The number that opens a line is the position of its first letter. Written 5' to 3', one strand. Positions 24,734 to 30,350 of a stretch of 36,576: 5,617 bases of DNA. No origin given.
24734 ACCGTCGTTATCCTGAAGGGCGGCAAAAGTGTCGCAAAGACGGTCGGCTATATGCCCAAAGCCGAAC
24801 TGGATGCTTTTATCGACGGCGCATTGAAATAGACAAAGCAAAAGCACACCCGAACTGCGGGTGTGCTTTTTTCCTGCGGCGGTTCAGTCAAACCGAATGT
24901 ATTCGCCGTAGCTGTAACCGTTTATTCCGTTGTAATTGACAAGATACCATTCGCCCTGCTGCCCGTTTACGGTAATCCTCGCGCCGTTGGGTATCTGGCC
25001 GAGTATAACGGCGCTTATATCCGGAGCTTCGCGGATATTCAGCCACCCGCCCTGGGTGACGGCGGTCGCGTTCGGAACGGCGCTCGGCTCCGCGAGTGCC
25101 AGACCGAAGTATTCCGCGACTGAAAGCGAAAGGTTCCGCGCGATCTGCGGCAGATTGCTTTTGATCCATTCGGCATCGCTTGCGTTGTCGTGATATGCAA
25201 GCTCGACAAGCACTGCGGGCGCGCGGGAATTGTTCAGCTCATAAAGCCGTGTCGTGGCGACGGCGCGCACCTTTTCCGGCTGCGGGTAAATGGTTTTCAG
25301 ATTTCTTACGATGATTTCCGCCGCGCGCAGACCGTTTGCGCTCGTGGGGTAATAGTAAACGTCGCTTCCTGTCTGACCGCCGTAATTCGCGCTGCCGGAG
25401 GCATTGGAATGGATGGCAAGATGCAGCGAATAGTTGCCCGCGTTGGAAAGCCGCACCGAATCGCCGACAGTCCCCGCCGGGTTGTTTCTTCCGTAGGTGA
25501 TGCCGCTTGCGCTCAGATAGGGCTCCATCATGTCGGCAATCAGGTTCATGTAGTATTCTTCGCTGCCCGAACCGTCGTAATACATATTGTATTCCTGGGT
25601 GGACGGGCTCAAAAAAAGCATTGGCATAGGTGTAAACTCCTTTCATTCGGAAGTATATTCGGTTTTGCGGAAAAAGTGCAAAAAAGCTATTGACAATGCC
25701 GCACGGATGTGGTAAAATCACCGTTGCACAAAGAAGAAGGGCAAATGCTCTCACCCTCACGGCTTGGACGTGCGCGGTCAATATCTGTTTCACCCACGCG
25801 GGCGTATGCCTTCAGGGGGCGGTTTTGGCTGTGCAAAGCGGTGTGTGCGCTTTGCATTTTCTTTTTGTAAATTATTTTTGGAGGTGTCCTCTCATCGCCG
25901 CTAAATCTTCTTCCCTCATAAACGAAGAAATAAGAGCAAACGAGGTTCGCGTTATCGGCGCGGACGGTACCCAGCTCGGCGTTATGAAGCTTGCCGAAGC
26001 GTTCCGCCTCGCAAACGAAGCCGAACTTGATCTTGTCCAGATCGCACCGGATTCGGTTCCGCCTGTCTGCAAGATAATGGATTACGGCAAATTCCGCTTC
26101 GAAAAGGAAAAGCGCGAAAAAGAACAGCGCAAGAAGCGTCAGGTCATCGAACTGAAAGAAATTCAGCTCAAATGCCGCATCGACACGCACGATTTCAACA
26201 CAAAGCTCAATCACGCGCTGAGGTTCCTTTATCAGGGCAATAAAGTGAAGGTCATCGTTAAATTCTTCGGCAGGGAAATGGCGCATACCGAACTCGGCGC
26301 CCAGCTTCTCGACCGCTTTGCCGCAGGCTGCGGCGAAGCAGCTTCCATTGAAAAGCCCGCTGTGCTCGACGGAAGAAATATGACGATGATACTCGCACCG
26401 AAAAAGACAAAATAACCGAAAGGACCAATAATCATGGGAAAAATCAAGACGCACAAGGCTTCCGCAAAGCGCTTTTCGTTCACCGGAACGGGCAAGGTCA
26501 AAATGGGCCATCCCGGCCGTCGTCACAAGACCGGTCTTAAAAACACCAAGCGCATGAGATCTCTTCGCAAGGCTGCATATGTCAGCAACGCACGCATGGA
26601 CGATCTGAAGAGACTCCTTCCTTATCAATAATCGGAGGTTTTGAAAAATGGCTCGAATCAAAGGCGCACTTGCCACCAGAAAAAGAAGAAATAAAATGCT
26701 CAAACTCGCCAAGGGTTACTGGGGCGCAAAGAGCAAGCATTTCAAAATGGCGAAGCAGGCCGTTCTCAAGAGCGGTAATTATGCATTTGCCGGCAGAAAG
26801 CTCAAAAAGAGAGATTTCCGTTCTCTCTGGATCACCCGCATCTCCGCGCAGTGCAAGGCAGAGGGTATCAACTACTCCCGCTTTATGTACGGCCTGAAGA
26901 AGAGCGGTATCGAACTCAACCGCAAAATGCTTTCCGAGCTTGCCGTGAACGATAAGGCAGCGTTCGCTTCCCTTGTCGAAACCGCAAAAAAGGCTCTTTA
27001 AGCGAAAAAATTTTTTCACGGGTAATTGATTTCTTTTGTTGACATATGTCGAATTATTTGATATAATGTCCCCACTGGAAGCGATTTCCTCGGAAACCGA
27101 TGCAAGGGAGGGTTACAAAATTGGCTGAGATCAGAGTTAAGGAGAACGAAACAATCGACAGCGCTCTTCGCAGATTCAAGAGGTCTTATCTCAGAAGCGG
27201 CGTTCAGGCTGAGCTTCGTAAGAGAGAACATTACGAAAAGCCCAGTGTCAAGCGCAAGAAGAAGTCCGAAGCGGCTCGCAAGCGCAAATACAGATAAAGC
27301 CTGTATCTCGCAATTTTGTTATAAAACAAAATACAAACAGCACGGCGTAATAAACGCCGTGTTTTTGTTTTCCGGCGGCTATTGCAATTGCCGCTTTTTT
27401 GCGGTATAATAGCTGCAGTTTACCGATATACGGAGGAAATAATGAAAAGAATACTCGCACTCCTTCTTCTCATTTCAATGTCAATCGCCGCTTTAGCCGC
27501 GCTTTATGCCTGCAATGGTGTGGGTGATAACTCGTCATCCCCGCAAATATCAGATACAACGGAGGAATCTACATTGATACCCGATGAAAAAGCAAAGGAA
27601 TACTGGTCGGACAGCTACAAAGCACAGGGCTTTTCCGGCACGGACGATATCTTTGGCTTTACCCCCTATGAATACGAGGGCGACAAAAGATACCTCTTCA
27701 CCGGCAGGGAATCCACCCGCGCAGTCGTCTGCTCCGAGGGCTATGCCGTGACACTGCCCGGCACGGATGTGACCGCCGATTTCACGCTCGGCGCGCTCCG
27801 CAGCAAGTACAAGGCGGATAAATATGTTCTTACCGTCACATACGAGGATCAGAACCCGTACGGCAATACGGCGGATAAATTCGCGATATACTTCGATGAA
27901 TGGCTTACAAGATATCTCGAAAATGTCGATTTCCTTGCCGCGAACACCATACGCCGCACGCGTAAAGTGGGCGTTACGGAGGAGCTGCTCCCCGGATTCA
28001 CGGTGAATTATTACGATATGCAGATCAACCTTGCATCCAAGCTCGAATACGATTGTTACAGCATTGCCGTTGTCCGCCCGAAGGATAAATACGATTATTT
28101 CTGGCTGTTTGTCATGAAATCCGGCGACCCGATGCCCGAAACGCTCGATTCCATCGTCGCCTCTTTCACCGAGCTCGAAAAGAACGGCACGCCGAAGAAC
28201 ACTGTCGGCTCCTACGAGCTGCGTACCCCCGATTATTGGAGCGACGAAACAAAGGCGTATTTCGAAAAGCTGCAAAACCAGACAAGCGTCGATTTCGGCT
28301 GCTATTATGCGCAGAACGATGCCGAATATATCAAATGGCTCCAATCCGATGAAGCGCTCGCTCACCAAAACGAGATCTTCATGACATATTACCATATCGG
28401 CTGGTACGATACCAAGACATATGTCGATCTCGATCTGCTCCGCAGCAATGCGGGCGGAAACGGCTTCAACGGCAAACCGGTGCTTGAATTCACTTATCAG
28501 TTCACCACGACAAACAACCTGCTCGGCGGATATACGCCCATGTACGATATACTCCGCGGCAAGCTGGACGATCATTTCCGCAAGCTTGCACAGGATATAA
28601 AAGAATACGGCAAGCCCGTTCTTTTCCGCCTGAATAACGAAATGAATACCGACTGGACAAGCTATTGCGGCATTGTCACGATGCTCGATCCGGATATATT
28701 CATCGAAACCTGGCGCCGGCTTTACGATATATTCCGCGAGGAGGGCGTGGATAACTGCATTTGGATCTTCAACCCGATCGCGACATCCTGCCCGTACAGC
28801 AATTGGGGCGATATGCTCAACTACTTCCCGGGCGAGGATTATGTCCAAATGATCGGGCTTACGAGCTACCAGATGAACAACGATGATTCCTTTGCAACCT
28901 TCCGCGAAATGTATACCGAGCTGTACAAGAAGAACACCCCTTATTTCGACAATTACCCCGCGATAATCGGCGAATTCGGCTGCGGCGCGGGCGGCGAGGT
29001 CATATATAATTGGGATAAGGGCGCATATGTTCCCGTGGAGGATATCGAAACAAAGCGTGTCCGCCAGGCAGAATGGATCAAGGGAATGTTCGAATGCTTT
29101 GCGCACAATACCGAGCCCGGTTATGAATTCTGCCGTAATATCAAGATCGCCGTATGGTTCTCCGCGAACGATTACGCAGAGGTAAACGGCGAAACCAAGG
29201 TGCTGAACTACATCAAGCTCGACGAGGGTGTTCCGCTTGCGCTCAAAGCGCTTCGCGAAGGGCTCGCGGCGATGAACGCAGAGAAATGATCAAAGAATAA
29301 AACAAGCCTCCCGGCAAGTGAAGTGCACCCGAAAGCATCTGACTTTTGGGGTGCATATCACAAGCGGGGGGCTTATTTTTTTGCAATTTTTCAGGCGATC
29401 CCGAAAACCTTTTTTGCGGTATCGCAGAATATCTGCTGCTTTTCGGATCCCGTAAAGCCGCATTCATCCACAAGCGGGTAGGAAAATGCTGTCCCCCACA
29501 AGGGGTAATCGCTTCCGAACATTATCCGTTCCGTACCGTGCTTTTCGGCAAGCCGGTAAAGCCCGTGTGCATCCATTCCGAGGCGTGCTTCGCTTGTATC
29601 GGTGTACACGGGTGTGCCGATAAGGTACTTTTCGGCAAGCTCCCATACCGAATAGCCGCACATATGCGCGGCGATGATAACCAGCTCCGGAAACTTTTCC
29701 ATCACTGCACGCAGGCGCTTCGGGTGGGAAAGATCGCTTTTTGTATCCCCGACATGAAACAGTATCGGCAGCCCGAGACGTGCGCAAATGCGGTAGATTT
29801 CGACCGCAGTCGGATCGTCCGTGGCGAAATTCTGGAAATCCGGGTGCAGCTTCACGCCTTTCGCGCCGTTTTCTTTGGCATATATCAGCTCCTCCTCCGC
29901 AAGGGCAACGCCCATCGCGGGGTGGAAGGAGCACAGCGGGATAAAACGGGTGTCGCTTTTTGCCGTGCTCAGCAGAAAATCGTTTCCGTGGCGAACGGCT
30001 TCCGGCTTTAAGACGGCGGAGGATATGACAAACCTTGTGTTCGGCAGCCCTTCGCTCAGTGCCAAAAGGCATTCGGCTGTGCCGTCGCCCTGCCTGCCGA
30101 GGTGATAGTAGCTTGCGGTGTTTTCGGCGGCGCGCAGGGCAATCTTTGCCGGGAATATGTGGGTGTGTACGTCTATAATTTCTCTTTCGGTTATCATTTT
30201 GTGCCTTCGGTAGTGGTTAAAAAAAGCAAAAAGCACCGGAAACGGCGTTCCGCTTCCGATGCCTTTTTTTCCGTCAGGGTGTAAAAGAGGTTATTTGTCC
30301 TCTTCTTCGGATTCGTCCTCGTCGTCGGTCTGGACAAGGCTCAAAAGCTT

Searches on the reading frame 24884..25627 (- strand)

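Call 47: search_protein_families(library=pfam, proteins=[window:24884-25627:-], max_evalue=0.00001)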
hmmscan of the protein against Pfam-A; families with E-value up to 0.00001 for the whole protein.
window:24884-25627:- (247 aa): 2 families
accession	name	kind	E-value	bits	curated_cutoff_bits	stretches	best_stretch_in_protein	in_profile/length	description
PF01520.23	Amidase_3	-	1.7e-15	57.9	27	1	22-165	21-167/174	N-acetylmuramoyl-L-alanine amidase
PF08239.17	SH3_3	-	1.6e-12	47.8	27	1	196-244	3-53/54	Bacterial SH3 domain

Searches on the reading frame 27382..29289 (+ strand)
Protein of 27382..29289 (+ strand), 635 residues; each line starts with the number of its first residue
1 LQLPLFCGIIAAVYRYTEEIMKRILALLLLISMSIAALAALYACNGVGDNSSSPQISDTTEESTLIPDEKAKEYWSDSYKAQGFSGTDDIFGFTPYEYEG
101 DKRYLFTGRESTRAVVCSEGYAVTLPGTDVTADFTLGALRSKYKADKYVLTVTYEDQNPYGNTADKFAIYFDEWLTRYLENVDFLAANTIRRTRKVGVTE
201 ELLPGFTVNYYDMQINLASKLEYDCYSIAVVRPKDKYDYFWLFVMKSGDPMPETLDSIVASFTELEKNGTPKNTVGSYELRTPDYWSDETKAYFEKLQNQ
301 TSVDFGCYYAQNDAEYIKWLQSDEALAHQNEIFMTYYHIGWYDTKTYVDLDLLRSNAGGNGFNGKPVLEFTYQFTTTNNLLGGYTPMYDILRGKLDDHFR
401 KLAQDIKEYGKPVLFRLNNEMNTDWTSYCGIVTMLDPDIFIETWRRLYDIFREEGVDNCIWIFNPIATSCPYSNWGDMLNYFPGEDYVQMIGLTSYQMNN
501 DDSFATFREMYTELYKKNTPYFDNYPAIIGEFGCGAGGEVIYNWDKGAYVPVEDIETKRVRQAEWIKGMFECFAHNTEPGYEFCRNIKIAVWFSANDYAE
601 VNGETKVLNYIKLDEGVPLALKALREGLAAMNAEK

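Call 47: search_protein_families(library=pfam, proteins=[window:27382-29289:+], max_evalue=0.00001)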
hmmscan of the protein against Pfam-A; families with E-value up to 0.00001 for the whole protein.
window:27382-29289:+ (635 aa): 1 family
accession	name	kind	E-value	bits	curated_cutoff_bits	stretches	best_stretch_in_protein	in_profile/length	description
PF02156.21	Glyco_hydro_26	-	1.8e-12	47.7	20.2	1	387-510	128-244/311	Glycosyl hydrolase family 26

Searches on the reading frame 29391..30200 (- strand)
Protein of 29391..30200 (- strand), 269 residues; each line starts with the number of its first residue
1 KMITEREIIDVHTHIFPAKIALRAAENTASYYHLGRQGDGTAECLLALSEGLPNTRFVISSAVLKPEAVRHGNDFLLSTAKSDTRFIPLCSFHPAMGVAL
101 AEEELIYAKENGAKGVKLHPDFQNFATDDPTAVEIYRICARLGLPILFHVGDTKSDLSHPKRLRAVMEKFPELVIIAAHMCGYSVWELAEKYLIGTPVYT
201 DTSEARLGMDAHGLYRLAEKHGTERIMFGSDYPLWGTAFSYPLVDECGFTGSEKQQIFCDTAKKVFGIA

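Call 47: search_protein_families(library=pfam, proteins=[window:29391-30200:-], max_evalue=0.00001)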
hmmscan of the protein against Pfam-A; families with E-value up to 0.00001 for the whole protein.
window:29391-30200:- (269 aa): 1 family
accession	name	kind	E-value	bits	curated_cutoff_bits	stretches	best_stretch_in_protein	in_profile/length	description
PF04909.20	Amidohydro_2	-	1.1e-30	107.8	26.4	1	9-268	1-289/289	Amidohydrolase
